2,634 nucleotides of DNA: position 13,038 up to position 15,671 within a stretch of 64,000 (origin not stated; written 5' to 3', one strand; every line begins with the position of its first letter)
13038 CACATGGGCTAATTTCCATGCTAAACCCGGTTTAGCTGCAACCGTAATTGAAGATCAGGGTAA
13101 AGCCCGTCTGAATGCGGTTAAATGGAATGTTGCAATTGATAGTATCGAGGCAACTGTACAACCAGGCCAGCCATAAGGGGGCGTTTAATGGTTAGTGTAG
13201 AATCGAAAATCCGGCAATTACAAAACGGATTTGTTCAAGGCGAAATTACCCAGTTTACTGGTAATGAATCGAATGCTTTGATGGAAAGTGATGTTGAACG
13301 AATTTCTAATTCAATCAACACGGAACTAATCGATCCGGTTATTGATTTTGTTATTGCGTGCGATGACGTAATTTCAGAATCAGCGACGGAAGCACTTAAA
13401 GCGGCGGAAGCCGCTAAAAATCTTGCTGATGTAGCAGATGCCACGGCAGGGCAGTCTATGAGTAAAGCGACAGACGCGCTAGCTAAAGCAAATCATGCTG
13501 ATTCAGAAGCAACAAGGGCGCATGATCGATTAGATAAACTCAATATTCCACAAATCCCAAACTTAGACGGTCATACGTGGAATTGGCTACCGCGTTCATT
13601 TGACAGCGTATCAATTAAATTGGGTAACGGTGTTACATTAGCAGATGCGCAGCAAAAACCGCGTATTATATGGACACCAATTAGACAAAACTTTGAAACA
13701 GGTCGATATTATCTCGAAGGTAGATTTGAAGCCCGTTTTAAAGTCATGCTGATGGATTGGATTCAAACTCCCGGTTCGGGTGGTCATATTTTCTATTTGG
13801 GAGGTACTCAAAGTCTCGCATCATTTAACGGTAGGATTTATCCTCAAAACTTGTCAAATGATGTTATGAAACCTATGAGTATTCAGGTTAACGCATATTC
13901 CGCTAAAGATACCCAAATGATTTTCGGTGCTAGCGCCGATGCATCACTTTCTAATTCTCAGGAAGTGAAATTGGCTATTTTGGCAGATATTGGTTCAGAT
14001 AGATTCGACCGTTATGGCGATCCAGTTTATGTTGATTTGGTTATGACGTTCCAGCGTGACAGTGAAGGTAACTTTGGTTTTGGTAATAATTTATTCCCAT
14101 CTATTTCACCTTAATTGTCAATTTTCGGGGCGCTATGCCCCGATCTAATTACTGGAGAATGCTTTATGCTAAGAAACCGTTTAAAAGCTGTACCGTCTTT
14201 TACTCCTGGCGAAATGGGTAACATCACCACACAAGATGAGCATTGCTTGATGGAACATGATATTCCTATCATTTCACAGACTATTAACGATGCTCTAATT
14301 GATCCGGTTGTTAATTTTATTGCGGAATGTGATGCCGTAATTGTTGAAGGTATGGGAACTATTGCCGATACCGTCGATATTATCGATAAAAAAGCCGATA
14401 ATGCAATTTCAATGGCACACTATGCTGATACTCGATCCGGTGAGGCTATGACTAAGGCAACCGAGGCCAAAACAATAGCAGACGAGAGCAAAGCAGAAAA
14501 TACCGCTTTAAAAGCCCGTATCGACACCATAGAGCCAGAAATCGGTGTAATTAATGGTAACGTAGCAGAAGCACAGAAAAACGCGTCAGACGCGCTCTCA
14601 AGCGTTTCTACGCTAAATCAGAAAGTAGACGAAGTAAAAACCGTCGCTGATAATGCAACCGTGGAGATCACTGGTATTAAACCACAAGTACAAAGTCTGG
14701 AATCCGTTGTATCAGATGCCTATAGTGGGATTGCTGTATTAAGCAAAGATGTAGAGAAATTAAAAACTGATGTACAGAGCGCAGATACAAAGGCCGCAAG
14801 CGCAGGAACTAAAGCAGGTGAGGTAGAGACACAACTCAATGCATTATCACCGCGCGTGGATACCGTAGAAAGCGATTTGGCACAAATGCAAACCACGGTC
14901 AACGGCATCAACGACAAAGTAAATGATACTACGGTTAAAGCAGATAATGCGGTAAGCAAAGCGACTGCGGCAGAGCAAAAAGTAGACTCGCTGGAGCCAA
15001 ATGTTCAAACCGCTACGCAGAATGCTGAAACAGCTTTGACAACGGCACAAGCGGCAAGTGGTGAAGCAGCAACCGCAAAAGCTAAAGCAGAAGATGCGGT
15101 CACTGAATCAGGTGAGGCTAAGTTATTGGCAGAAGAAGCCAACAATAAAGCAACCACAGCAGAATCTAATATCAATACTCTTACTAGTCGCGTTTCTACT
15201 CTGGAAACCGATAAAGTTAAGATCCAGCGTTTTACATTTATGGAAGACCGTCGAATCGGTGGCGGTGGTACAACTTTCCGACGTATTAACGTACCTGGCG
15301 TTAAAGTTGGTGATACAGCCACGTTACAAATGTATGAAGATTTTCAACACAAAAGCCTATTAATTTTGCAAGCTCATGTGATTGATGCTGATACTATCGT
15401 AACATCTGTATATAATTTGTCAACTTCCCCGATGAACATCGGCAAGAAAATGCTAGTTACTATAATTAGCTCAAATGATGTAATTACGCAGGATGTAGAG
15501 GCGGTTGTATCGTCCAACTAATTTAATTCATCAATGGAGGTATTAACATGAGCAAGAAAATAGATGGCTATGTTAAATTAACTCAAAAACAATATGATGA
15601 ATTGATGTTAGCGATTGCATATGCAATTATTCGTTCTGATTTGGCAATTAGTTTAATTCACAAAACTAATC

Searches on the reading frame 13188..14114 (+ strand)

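Call 53: search_protein_families(library=phrogs, proteins=[window:13188-14114:+], max_evalue=0.00001)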
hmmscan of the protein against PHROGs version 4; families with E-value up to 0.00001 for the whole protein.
window:13188-14114:+ (308 aa): 1 family
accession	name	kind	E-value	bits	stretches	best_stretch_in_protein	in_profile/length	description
phrog_20809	-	unknown function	9.5e-18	65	1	264-300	6-42/45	-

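Call 73: search_protein_families(library=pfam, proteins=[window:13188-14114:+], max_evalue=0.01)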
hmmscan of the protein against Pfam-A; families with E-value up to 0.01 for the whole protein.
window:13188-14114:+ (308 aa): 1 family
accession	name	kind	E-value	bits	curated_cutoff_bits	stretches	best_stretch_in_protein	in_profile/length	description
PF11839.13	Alanine_zipper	-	0.00022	21.8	23.1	1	64-117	8-61/69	Alanine-zipper, major outer membrane lipoprotein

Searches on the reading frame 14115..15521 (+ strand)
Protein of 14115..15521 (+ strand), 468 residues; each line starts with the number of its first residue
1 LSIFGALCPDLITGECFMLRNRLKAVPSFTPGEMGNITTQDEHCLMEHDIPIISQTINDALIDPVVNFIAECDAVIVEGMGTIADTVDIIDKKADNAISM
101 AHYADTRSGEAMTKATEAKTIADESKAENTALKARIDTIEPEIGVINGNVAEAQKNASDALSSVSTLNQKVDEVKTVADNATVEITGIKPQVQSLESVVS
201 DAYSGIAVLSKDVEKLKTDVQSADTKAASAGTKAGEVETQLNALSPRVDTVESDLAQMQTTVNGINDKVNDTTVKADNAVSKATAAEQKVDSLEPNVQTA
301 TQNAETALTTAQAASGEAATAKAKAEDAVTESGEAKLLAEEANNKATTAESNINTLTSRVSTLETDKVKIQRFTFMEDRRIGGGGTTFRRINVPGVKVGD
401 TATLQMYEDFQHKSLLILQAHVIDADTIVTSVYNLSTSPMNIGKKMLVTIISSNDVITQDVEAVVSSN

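Call 53: search_protein_families(library=phrogs, proteins=[window:14115-15521:+], max_evalue=0.00001)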
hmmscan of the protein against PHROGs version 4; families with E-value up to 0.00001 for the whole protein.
window:14115-15521:+ (468 aa): 1 family
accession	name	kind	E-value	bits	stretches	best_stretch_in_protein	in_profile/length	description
phrog_19577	-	head and packaging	6.8e-06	26.4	0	239-402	51-199/378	minor head protein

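Call 73: search_protein_families(library=pfam, proteins=[window:14115-15521:+], max_evalue=0.01)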
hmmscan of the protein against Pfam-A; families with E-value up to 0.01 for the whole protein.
window:14115-15521:+ (468 aa): 20 families
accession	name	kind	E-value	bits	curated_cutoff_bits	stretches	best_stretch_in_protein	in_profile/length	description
PF11839.13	Alanine_zipper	-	1.4e-11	44.9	23.1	1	83-138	6-61/69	Alanine-zipper, major outer membrane lipoprotein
PF00261.25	Tropomyosin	-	2.1e-11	44.2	38.6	1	91-312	5-226/242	Tropomyosin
PF05377.16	FlaC_arch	-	2.3e-06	28.3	27.8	1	234-271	2-39/55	Flagella accessory protein C (FlaC)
PF10473.14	CENP-F_leu_zip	-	2.8e-06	27.9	34.5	0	124-197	14-87/140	Leucine-rich repeats of kinetochore protein Cenp-F/LEK1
PF10779.14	XhlA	-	6.5e-06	26.7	34.7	0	235-270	7-42/67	Haemolysin XhlA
PF06009.19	Laminin_II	-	0.00012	22.5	33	1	226-299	4-77/138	Laminin Domain II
PF25450.1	Rab11-FIP3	-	0.00035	21.3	31.9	0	237-301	52-116/125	Rab11-FIP3-like domain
PF08614.16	ATG16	-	0.00079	20.1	33.7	1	111-232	51-172/200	Autophagy protein 16 (ATG16)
PF03915.18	AIP3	-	0.0018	17.9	31.6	1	41-262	46-253/406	Actin interacting protein 3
PF07926.17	TPR_MLP1_2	-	0.0024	18.3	36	0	188-268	6-86/129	TPR/MLP1/MLP2-like protein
PF19220.6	Rod_CreS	-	0.0024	17.4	100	1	124-325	3-204/359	Crescentin, rod domain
PF14662.11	KASH_CCD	-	0.0025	18.3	43.3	1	116-221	84-189/191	Coiled-coil region of CCDC155 or KASH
PF07888.16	CALCOCO1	-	0.0034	16.8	36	1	116-294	62-240/496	Calcium binding and coiled-coil domain (CALCOCO1) like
PF04102.17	SlyX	-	0.0038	18.3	30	0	247-302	4-59/67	SlyX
PF16526.10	CLZ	-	0.0045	17.8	26.7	0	224-269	16-61/71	C-terminal leucine zipper domain of cyclic nucleotide-gated channels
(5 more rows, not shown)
